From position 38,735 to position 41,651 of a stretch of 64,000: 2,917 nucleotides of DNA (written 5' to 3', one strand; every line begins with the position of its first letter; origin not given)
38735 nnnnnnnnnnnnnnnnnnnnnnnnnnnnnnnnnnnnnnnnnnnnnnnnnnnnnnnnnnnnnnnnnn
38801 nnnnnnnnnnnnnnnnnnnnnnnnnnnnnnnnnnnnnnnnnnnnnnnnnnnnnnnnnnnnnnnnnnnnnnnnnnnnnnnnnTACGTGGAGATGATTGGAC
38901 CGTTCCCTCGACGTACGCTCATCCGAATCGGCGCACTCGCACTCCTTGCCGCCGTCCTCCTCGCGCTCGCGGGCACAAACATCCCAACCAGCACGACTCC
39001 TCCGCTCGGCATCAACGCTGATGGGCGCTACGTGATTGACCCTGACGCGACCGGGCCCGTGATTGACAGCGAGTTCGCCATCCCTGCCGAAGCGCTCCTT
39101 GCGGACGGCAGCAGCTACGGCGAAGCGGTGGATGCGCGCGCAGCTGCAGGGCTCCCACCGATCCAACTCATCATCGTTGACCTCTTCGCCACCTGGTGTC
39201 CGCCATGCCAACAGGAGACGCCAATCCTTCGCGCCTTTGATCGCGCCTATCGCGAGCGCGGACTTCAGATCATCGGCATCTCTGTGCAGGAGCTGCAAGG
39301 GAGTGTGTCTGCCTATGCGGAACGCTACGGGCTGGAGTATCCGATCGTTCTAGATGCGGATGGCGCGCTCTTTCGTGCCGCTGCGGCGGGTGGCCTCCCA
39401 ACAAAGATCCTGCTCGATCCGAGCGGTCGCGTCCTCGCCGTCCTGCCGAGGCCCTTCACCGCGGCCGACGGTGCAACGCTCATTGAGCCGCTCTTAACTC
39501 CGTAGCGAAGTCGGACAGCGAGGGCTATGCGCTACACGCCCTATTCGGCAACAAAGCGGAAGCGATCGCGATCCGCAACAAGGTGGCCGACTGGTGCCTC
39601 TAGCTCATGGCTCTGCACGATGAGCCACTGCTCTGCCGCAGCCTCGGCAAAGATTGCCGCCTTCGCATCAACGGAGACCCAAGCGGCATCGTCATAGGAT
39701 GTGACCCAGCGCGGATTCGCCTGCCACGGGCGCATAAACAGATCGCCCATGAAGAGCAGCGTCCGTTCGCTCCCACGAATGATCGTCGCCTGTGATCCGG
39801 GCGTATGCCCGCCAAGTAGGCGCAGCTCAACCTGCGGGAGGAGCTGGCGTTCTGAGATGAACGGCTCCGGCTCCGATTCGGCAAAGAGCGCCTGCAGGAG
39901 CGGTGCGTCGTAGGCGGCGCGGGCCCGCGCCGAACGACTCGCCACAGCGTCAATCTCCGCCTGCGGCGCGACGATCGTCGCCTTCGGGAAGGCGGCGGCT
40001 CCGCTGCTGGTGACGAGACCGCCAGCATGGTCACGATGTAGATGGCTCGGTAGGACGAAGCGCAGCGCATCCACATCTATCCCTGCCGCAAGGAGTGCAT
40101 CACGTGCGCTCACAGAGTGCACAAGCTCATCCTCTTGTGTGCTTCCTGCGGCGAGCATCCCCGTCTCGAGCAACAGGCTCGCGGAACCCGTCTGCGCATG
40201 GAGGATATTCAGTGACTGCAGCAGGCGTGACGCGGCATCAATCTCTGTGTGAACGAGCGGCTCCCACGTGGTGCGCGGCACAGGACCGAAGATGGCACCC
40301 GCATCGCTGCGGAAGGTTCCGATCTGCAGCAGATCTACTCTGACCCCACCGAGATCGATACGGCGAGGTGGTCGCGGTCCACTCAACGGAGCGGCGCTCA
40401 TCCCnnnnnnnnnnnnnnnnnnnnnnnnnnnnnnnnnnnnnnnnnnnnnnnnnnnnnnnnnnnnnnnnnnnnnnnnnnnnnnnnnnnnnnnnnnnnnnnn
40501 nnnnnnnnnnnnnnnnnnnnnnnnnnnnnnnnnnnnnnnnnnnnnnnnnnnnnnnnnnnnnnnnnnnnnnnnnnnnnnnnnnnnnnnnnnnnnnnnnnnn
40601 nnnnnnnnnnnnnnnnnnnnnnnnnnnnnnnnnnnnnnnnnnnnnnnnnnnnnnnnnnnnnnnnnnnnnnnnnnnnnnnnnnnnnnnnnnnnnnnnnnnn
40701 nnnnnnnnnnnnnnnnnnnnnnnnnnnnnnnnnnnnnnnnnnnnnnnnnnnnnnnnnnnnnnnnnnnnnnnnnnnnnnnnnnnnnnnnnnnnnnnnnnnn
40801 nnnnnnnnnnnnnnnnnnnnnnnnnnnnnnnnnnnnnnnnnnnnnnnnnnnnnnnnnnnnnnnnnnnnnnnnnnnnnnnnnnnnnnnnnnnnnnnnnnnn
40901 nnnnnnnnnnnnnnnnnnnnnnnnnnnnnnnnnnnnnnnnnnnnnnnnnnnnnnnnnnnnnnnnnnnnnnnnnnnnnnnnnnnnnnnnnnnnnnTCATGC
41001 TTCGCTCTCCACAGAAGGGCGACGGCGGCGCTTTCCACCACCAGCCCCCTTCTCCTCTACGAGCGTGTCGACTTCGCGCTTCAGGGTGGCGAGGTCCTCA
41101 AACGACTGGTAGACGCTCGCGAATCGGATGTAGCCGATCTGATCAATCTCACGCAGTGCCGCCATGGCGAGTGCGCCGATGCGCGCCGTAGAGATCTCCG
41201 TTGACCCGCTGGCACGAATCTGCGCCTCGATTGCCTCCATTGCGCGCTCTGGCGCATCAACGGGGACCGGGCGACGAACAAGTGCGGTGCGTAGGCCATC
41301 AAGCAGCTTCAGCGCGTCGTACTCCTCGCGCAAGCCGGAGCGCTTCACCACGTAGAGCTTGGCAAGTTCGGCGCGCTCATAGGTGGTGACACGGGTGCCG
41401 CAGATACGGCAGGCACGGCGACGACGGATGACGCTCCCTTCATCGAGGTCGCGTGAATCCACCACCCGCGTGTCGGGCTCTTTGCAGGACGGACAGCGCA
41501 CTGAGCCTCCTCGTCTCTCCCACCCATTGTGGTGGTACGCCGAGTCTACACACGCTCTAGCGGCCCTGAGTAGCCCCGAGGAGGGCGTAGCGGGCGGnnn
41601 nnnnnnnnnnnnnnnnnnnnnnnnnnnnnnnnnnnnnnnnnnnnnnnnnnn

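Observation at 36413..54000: No retinal-forming oxygenase (blh/brp) and no carotenoid backbone genes within about 10 kb either side of the rhodopsin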

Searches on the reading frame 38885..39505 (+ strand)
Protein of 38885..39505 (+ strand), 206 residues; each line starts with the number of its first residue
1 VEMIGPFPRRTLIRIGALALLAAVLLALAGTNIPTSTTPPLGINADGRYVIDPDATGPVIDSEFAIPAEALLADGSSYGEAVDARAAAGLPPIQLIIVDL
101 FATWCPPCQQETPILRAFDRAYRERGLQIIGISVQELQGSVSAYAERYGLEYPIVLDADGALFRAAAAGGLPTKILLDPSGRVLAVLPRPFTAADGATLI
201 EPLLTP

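Call 5: search_protein_families(library=pfam, proteins=[window:38885-39505:+], max_evalue=0.1)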
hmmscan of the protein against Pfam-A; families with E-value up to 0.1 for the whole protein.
window:38885-39505:+ (206 aa): 5 families
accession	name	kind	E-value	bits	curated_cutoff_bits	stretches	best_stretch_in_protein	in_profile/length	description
PF00578.27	AhpC-TSA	-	6.1e-15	55.7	26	1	94-183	26-121/124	AhpC/TSA family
PF08534.16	Redoxin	-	1.6e-14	54.4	26.6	1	96-185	31-130/148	Redoxin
PF13905.12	Thioredoxin_8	-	1.1e-08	35.7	27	1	94-183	2-94/94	Thioredoxin-like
PF00085.26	Thioredoxin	-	1.7e-05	25.2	23.5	1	94-143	19-67/103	Thioredoxin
PF13911.12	AhpC-TSA_2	-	0.044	14.6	27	1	121-166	8-52/114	AhpC/TSA antioxidant enzyme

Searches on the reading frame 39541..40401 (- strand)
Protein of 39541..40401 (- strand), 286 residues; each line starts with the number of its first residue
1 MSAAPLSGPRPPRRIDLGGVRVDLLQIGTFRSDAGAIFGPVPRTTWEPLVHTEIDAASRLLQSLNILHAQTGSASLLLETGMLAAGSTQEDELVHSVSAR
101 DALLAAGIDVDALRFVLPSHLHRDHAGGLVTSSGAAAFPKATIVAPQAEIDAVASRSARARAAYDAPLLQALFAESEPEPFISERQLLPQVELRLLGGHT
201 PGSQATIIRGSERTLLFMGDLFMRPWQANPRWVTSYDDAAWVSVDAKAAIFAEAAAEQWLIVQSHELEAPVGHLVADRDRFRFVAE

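Call 5: search_protein_families(library=pfam, proteins=[window:39541-40401:-], max_evalue=0.1)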
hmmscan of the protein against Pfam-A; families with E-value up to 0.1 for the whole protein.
window:39541-40401:- (286 aa): 2 families
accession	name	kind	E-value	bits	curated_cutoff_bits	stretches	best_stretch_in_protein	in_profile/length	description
PF00753.33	Lactamase_B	-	4.9e-10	40.1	22.7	1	71-225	13-154/196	Metallo-beta-lactamase superfamily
PF12706.13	Lactamase_B_2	-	0.038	14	27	0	108-156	26-73/200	Beta-lactamase superfamily domain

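Call 21: search_protein_families(library=ncbifam, proteins=[window:39541-40401:-], max_evalue=0.01)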
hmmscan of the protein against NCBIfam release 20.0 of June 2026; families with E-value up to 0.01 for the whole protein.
window:39541-40401:- (286 aa): 10 families
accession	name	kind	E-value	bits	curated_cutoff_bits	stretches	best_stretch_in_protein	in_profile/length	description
NF047919.1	lactonase_YtnP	equivalog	7.5e-28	97.5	425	1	17-266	2-254/274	YtnP family quorum-quenching lactonase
NF047979.1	lactonase_AidB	equivalog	5.7e-25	88.1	360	1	17-284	6-269/271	AidB family quorum-quenching N-acyl homoserine lactonase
NF045699.1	AHLLactAiiA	equivalog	3e-09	36.5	375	1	70-212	49-182/251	quorum-quenching N-acyl homoserine lactonase AiiA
NF045700.1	AHLLactAttM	equivalog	1.7e-06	27.7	390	1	101-213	82-192/257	AttM family quorum-quenching N-acyl homoserine lactonase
NF033105.1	bla_subclass_B3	equivalog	0.00029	20.2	240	1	104-205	53-152/257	subclass B3 metallo-beta-lactamase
NF000440.2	blaTHIN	exception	0.0015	17.7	700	1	104-148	92-133/316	THIN family subclass B3 metallo-beta-lactamase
NF033106.1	blaL1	exception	0.0033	16.4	560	0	63-130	58-115/290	L1 family subclass B3 metallo-beta-lactamase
NF047976.1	lactonase_AhlS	equivalog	0.0049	16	475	1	107-160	98-145/276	AhlS family quorum-quenching N-acyl homoserine lactonase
NF047925.1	pyridox_lacton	equivalog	0.005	16.6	325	0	102-268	78-255/268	4-pyridoxolactonase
NF000287.1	SMB1_fam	exception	0.0098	15.3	400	0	102-155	72-122/280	SMB-1 family subclass B3 metallo-beta-lactamase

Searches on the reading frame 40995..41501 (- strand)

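Call 5: search_protein_families(library=pfam, proteins=[window:40995-41501:-], max_evalue=0.1)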
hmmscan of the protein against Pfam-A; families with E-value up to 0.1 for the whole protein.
window:40995-41501:- (168 aa): 4 families
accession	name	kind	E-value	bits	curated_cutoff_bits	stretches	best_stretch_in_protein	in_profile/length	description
PF22811.2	Zn_ribbon_NrdR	-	2.9e-17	62.8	27.2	1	1-42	1-42/42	Transcriptional repressor NrdR-like, N-terminal domain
PF03477.21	ATP-cone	-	1.1e-13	52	25.8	1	50-136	2-87/88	ATP cone domain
PF13248.11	Zn_ribbon_3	-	0.015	15.2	27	0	2-13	4-16/26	zinc-ribbon domain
PF08271.17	Zn_Ribbon_TF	-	0.024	14.6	29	0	1-17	1-16/43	TFIIB zinc-binding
